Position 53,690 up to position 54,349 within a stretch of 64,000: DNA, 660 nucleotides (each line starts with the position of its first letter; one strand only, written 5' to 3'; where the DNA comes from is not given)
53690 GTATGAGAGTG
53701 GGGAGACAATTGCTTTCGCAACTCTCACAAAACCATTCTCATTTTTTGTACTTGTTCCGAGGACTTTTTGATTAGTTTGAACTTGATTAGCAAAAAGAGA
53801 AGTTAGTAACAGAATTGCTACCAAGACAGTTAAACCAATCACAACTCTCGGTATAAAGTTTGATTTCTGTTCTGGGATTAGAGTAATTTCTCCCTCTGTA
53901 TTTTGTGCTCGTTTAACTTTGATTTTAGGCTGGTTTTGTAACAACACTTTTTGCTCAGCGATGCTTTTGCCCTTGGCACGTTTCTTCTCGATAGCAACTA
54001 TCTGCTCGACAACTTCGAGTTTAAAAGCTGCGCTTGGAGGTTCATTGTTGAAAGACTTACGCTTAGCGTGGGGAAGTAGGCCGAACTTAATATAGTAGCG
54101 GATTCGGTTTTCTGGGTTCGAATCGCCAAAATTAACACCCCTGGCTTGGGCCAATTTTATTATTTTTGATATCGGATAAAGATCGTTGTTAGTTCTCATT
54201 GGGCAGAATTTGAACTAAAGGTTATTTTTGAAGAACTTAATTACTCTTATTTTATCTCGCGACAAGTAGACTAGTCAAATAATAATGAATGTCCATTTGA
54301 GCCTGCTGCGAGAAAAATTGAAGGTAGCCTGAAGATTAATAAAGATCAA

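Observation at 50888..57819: Giant surface proteins that begin with a cytoplasmic MerR-type HTH, then one TM helix, then a huge ectodomain (three paralogues)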

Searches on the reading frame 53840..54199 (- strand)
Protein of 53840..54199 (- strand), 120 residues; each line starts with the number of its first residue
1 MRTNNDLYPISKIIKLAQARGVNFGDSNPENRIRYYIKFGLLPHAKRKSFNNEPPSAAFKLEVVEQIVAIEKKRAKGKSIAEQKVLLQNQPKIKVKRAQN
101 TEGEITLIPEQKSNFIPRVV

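Call 7: search_protein_families(library=pfam, proteins=[window:53840-54199:-], max_evalue=10)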
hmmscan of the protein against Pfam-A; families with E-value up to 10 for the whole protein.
window:53840-54199:- (120 aa): 2 families
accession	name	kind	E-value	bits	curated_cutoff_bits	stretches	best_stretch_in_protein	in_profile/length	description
PF13411.12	MerR_1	-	0.034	14.7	21.6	1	30-89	14-68/69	MerR HTH family regulatory protein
PF00376.29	MerR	-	0.18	12.1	28.2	1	33-48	16-31/38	MerR family regulatory protein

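Call 12: find_homologous_proteins(query=window:53903-54199:-, max_evalue=0.001)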
Query seq(99 aa) (99 aa): 2 proteins with E <= 0.001 among 2 candidates.
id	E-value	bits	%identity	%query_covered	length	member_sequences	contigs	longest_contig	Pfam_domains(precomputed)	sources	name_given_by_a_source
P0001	3.1e-31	125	72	88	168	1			-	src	-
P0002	3.6e-13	67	47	78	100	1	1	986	-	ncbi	-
